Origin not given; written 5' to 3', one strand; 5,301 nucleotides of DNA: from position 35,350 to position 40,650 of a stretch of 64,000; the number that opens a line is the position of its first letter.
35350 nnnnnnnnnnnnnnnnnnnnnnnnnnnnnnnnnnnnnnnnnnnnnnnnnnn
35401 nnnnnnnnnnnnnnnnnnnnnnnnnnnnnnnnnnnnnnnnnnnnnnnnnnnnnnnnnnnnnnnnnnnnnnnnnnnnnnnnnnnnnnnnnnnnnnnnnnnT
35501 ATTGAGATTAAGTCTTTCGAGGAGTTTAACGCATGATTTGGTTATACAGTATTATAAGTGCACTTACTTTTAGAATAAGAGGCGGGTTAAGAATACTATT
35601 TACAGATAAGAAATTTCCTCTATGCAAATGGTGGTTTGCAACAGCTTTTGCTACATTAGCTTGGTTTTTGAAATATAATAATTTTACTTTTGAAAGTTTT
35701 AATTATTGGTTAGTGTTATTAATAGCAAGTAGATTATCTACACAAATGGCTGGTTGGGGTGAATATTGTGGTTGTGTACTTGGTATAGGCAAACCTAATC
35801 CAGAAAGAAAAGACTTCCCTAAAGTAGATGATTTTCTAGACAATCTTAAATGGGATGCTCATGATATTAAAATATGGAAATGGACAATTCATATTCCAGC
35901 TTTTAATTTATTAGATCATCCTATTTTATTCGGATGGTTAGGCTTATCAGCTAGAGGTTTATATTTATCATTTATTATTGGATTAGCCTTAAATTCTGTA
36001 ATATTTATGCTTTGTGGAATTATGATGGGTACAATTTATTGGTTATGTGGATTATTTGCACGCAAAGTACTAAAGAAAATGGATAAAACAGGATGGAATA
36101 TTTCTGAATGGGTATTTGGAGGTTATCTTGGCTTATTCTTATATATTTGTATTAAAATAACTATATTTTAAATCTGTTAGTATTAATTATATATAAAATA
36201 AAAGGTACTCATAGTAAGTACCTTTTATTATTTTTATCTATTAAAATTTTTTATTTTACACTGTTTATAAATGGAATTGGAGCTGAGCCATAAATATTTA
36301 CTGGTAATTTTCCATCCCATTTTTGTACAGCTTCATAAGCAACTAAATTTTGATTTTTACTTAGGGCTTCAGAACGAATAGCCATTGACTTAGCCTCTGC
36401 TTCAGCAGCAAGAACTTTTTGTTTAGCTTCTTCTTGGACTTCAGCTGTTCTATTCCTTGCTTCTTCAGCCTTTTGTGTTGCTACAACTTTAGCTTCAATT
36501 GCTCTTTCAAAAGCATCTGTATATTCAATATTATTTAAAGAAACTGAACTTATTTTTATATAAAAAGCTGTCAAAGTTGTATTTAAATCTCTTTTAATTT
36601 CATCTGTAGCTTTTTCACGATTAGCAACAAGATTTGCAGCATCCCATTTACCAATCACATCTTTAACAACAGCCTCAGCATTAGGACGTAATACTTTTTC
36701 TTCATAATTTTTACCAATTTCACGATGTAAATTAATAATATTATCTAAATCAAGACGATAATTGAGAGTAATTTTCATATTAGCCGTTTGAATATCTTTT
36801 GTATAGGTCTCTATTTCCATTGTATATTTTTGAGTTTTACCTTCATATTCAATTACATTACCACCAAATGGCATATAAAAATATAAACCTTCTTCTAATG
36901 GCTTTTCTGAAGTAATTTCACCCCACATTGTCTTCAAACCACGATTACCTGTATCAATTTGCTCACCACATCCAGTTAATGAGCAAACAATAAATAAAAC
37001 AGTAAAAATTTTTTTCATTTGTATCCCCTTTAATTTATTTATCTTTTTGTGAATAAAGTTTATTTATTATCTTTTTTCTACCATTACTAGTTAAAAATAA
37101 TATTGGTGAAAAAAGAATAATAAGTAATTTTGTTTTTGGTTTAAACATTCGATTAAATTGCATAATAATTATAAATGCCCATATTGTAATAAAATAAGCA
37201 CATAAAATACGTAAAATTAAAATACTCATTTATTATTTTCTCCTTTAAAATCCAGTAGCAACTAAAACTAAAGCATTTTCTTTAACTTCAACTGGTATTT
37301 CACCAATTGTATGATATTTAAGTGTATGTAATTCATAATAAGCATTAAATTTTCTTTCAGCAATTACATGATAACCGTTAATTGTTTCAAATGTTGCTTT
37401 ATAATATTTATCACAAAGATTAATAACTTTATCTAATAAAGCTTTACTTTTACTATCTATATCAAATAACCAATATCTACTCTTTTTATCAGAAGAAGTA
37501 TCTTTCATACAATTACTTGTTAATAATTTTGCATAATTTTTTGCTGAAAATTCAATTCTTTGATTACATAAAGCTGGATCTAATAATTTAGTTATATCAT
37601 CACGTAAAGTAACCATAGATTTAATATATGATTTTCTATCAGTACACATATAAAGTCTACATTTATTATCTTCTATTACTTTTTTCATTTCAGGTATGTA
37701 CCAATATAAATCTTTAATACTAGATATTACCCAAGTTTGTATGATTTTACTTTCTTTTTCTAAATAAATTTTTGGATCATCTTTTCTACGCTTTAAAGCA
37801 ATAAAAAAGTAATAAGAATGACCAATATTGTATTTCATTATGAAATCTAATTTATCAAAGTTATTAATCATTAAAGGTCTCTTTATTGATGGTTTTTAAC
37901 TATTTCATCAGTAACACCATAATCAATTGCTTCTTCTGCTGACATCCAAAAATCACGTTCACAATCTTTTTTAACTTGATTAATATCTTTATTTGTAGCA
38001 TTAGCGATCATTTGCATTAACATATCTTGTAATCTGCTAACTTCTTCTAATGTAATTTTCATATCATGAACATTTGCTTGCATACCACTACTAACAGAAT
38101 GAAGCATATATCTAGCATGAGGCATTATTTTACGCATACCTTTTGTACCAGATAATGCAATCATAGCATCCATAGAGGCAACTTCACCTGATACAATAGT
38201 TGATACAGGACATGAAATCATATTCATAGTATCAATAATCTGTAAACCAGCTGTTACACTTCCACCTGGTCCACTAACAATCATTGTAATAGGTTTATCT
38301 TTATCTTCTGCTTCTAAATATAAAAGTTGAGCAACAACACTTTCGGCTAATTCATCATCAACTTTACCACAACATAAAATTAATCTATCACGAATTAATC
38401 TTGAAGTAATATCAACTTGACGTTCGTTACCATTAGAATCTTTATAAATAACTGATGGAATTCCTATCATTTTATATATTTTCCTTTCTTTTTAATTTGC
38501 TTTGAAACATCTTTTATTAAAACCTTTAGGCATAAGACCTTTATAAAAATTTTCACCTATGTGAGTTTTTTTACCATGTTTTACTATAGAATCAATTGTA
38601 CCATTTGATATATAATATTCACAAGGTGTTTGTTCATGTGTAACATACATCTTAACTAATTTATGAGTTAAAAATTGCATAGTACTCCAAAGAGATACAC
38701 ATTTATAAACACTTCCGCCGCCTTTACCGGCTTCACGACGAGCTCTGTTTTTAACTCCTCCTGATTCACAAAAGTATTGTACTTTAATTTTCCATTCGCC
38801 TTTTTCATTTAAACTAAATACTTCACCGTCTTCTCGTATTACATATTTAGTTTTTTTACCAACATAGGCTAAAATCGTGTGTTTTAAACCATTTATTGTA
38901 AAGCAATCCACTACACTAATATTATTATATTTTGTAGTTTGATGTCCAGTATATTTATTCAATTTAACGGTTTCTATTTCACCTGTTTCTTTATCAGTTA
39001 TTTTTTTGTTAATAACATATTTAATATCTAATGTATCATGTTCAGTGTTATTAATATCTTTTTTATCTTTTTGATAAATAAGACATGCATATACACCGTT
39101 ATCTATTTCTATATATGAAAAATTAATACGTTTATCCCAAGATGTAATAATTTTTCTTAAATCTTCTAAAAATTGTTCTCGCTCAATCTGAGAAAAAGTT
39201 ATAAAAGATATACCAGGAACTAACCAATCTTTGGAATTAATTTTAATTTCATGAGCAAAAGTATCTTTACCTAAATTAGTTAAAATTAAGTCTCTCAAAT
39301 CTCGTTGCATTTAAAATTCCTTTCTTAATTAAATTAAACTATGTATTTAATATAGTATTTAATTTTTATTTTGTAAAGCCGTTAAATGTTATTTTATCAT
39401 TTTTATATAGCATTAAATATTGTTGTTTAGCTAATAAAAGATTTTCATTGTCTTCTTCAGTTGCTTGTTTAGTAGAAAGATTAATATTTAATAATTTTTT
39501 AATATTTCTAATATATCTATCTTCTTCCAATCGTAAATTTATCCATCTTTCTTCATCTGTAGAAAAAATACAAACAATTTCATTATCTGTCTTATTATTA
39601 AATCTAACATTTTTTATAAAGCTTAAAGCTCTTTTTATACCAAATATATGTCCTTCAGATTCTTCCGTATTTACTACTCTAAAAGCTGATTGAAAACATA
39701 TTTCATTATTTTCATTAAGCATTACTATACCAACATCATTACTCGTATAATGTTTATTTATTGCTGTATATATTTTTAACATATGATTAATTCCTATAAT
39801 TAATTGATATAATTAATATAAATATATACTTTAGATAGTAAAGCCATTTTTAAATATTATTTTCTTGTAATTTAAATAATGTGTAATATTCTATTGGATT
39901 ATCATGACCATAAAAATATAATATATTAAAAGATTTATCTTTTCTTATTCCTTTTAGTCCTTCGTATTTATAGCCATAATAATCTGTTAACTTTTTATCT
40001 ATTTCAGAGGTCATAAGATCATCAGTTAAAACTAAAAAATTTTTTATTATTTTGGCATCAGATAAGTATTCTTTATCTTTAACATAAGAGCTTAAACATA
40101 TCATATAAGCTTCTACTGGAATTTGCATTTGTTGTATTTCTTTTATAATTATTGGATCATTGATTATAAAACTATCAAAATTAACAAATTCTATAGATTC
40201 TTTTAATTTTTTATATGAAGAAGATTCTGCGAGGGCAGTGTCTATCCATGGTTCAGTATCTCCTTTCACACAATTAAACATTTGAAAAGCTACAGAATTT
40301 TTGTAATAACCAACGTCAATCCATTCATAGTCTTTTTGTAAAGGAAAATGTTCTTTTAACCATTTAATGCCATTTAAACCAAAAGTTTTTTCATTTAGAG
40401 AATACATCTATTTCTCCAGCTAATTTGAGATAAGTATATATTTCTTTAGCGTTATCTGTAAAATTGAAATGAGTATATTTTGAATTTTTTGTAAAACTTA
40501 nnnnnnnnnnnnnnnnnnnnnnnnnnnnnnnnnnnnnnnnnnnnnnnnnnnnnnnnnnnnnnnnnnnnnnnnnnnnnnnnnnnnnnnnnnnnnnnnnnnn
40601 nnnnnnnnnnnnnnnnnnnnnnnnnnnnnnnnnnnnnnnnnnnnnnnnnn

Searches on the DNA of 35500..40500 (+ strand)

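Call 5: search_dna_similar(query=window:35500-40500:+, collection=phages, mode=near, max_rows=20)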
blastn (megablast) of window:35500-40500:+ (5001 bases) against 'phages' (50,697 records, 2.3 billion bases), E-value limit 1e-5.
No match.

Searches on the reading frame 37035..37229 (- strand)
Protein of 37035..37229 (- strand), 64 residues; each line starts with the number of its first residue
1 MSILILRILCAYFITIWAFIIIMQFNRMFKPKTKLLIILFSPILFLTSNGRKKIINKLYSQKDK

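Call 3: search_protein_families(library=pfam, proteins=[window:37035-37229:-], max_evalue=0.01)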
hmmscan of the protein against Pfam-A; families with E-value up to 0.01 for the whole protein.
window:37035-37229:- (64 aa): 0 families

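Call 4: search_protein_families(library=phrogs, proteins=[window:37035-37229:-], max_evalue=0.001)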
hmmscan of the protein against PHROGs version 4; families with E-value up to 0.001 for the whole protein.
window:37035-37229:- (64 aa): 0 families

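Call 31: search_protein_families(library=ncbifam, proteins=[window:37035-37229:-], max_evalue=0.01)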
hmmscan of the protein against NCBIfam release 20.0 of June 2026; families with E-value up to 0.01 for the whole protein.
window:37035-37229:- (64 aa): 0 families

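Call 32: search_protein_families(library=padloc, proteins=[window:37035-37229:-], max_evalue=0.01)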
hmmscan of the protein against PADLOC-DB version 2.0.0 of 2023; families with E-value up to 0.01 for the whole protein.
window:37035-37229:- (64 aa): 0 families

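Call 73: find_homologous_proteins(query=window:37035-37229:-, max_evalue=0.01)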
Query window:37035-37229:- (64 aa): 3 proteins with E <= 0.01 among 3 candidates.
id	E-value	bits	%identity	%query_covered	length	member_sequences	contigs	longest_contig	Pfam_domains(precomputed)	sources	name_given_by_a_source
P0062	2.2e-32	127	100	100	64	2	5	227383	-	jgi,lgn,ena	-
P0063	2.8e-30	120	97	100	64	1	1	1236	-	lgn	-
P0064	5.9e-30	119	97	100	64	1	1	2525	-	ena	-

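Call 75: find_homologous_proteins(query=A6, max_evalue=0.01)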
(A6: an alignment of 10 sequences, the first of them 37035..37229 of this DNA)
Query A6 (10 sequences) (64 aa, profile of the alignment): 24 proteins with E <= 0.01 among 989 candidates.
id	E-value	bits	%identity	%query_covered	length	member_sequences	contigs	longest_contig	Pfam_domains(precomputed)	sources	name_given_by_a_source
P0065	7.1e-21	92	50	19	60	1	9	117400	-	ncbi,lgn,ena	-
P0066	1.3e-20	91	38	41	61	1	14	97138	-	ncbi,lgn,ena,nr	ncbi:MAG: hypothetical protein IJY58_02865 [Alphaproteobacteria bacterium]|nr:hypothetical protein [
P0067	1.9e-20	90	42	19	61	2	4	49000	-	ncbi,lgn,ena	-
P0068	8.1e-20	88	-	-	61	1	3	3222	-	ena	-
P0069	1.0e-19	88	50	19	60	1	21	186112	-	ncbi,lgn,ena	-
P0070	1.2e-19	88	50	19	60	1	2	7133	-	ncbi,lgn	-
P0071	1.8e-19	87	50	19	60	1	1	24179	-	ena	-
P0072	2.1e-18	84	50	19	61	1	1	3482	-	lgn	-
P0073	6.7e-18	82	52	42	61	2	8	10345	-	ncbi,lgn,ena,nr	ncbi:MAG: hypothetical protein IKZ02_00985 [Alphaproteobacteria bacterium]|nr:hypothetical protein [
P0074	1.4e-17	81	-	-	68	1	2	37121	-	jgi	-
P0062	4.2e-17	80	100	100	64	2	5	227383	-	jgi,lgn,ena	-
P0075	3.6e-16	77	36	84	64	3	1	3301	-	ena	-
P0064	4.7e-16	76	97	100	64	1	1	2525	-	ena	-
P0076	5.1e-16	76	50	19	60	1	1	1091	-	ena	-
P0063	1.1e-15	75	97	100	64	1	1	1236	-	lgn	-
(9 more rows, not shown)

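Call 82: predict_structure(alignment_id=A7)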
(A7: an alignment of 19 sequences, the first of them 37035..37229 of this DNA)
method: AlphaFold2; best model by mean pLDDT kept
length: 64 residues; sequences in the alignment: 19
mean_pLDDT: 70.1   pTM: 0.37
mean pLDDT of the five models: 70.1, 69.9, 69.9, 69.5, 67.7
residues with pLDDT >= 90: 0; 70-90: 31; 50-70: 33; < 50: 0
segments of 3 or more residues with pLDDT < 50: none
pLDDT, mean of each block of 10 residues (from residue 1): 82 81 69 57 65 71 60
secondary structure, 60 per line:
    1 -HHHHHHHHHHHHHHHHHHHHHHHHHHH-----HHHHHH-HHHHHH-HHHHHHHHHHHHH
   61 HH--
elements in order: H2-28 H34-39 H41-46 H48-62
